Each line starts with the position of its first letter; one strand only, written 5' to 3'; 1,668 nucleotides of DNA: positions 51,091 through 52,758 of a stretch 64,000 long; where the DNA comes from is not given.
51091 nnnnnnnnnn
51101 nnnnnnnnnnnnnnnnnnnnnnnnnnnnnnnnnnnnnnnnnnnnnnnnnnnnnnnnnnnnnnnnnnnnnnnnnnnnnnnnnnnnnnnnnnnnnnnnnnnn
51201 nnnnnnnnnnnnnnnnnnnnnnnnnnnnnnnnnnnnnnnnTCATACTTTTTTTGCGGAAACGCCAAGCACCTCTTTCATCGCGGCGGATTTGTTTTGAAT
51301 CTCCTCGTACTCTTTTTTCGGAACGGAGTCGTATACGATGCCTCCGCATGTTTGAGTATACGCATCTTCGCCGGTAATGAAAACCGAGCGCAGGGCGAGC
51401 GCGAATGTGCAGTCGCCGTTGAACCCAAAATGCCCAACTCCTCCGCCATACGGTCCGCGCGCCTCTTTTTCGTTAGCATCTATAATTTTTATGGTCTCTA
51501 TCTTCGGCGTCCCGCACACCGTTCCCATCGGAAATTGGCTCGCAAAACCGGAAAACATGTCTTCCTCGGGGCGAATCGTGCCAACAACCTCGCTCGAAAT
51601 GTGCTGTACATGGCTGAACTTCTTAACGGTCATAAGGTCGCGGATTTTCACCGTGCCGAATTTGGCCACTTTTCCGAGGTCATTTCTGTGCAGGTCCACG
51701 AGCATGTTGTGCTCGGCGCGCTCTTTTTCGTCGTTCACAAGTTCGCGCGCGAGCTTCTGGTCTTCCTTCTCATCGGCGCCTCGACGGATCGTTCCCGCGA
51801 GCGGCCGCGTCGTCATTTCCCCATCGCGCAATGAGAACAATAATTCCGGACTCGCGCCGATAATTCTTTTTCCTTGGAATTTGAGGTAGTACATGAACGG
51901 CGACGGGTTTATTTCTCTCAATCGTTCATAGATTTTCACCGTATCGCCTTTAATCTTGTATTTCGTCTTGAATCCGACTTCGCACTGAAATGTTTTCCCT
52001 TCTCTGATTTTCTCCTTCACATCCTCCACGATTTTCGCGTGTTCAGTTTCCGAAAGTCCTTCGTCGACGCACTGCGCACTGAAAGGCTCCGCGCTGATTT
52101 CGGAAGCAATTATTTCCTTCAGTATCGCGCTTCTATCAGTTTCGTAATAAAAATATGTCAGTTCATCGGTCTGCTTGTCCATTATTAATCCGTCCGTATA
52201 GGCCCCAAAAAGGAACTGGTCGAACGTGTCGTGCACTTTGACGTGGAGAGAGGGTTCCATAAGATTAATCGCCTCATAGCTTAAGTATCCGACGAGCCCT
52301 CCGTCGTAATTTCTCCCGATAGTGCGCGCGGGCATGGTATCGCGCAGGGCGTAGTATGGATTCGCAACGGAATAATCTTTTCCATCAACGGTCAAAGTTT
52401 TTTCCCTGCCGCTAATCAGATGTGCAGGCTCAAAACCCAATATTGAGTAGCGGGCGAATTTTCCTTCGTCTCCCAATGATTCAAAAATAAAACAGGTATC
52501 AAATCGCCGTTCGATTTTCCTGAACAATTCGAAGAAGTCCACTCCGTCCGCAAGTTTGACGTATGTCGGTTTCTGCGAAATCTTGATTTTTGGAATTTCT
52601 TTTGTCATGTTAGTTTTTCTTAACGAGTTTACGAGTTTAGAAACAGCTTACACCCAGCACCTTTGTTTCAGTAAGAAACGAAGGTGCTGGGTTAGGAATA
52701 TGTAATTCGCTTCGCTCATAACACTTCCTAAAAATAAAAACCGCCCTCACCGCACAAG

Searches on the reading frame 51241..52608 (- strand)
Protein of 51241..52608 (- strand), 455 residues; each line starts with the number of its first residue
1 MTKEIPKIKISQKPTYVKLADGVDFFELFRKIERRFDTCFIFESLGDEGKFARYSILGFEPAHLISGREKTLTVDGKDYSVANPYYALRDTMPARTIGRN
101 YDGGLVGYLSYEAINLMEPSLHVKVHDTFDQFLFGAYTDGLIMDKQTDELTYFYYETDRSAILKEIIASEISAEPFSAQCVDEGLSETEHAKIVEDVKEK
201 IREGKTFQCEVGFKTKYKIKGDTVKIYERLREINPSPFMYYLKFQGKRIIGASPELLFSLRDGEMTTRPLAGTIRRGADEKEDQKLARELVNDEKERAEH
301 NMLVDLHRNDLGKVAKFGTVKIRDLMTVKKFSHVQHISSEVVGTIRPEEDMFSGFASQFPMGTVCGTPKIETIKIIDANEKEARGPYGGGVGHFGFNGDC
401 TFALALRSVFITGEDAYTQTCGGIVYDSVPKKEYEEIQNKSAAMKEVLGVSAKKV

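Call 5: search_protein_families(library=pfam, proteins=[window:51241-52608:-])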
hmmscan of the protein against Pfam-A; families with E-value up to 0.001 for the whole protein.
window:51241-52608:- (455 aa): 2 families
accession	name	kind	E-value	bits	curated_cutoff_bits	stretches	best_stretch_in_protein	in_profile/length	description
PF00425.24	Chorismate_bind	-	1.6e-81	274.1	27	1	187-440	2-257/257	chorismate binding enzyme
PF04715.19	Anth_synt_I_N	-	8.2e-17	62.2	23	1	23-151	3-139/140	Anthranilate synthase component I, N terminal region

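Call 10: find_related_loci(query=window:51241-52608:-, collection=genome_contigs, flank=3000)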
Query window:51241-52608:- (455 aa) in genome_contigs; peptide patterns used: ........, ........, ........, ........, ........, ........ (x = any residue, [..] = any of these).
151 stretches matched a pattern; 21 encode a relative of the query (tblastn E <= 1e-3); 21 distinct loci.
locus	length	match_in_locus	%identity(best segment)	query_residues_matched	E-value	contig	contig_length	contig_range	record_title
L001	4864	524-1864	90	5-451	0e+0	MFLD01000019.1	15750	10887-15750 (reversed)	MAG: Candidatus Kaiserbacteria bacterium RIFCSPHIGHO2_02_FULL_49_16 rifcsphigho2_02_scaffold_20885, whole genome shotgun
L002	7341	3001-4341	89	5-451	0e+0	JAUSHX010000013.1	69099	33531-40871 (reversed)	MAG: bacterium isolate E14_metabat.bin.210 E14_k141_1195956, whole genome shotgun sequence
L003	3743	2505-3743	87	4-407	0e+0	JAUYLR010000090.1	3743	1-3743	MAG: bacterium isolate C24_metabat.bin.43 C24_k141_1097925, whole genome shotgun sequence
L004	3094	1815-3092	83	3-428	0e+0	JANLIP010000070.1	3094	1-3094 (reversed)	MAG: Candidatus Kaiserbacteria bacterium isolate S40-18 k99_232819, whole genome shotgun sequence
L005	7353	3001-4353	70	1-450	0e+0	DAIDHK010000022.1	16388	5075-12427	MAG TPA_asm: Candidatus Levyibacteriota bacterium isolate clean343 NODE_22_length_16388_cov_11.211514, whole genome shot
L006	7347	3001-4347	70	1-450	0e+0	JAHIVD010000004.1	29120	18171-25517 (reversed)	MAG: Patescibacteria group bacterium isolate MM_PC_MetaG.mb.55 MM_PC_MetaG.mb.55_k141_90345, whole genome shotgun sequen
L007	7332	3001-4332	71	5-448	0e+0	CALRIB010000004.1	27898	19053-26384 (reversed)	MAG: Candidatus Nomurabacteria bacterium isolate MaH-09apr19-211 genome assembly, contig: MaH-09apr19-C3833, whole genom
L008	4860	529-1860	70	5-448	0e+0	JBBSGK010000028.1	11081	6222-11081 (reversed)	MAG: Candidatus Levyibacteriota bacterium isolate LS2_sbin.37 LS2_sbin.37_K_784935_L_11081_cov_12.0000, whole genome sho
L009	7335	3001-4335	69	4-448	0e+0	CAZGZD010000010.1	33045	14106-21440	MAG TPA_asm: uncultured Gammaproteobacteria bacterium isolate binchicken_co347_41 genome assembly, contig: NODE_681_leng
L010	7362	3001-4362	67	5-449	0e+0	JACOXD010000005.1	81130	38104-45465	MAG: Candidatus Daviesbacteria bacterium isolate NC_groundwater_144_Ag_S-0.1um_35_15 S4_GD2017_2_S1_scaffold_138, whole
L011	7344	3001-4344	65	3-450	0e+0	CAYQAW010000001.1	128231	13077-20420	MAG TPA_asm: uncultured Gammaproteobacteria bacterium isolate binchicken_co251_588 genome assembly, contig: NODE_220_len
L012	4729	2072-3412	65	4-450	0e+0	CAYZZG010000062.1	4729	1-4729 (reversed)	MAG TPA_asm: uncultured Gammaproteobacteria bacterium isolate binchicken_co251_287 genome assembly, contig: NODE_26174_l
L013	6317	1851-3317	60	3-448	0e+0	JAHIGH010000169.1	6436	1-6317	MAG: Patescibacteria group bacterium isolate KR11_N2.mb.17 KR11_N2.mb.17_k141_83221, whole genome shotgun sequence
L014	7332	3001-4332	64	4-447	0e+0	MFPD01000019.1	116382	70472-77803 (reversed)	MAG: Candidatus Levybacteria bacterium RIFCSPLOWO2_02_FULL_37_18 rifcsplowo2_02_scaffold_63, whole genome shotgun sequen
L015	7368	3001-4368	62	4-448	0e+0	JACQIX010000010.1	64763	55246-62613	MAG: Candidatus Daviesbacteria bacterium isolate NC_groundwater_1136_Ag_S-0.1um_38_183 S_p1_S3_coassembly_k141_336172, w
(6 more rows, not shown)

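Call 18: find_related_loci(query=window:51241-52608:-, collection=metagenome_contigs, flank=1500)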
Query window:51241-52608:- (455 aa) in metagenome_contigs; peptide patterns used: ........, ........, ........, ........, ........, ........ (x = any residue, [..] = any of these).
314 stretches matched a pattern; 29 encode a relative of the query (tblastn E <= 1e-3); 29 distinct loci.
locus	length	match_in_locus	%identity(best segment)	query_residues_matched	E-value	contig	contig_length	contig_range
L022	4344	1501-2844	87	1-448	0e+0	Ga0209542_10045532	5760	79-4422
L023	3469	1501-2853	86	3-453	0e+0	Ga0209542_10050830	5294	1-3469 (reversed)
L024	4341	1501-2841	90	5-451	0e+0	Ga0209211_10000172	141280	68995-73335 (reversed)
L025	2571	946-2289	73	3-450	0e+0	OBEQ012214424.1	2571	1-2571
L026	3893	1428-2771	71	3-450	0e+0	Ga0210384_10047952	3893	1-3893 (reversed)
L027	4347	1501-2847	70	1-450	0e+0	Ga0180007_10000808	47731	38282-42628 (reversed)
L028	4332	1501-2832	71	7-450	0e+0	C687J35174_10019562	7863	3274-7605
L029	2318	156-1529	68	4-450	0e+0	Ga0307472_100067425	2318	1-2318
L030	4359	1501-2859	65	4-450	0e+0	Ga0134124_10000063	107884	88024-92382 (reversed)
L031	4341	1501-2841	66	3-448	0e+0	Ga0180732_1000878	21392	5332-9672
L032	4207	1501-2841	66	3-448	0e+0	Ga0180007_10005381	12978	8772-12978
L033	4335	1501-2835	69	4-448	0e+0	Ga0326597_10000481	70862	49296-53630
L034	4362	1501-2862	62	4-450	0e+0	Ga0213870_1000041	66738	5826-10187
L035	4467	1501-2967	61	3-448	0e+0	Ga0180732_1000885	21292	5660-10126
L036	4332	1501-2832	64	4-447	0e+0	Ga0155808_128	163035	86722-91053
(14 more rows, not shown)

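Call 46: find_encoding_contigs(protein=window:51241-52608:-, flank=1000, max_places=3)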
Protein window:51241-52608:- (455 aa): 1 contig read that carries it; 1 place shown.
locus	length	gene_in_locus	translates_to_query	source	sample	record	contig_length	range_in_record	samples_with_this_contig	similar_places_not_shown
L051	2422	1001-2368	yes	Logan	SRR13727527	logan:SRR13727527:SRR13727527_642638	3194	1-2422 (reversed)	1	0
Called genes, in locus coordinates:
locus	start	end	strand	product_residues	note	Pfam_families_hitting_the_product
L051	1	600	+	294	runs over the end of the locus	PF13489:Methyltransf_23 (weak), PF13847:Methyltransf_31, PF08241:Methyltransf_11, PF08242:Methyltransf_12 (weak), PF13649:Methyltransf_25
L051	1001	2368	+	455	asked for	PF04715:, PF00425:Chorismate_bind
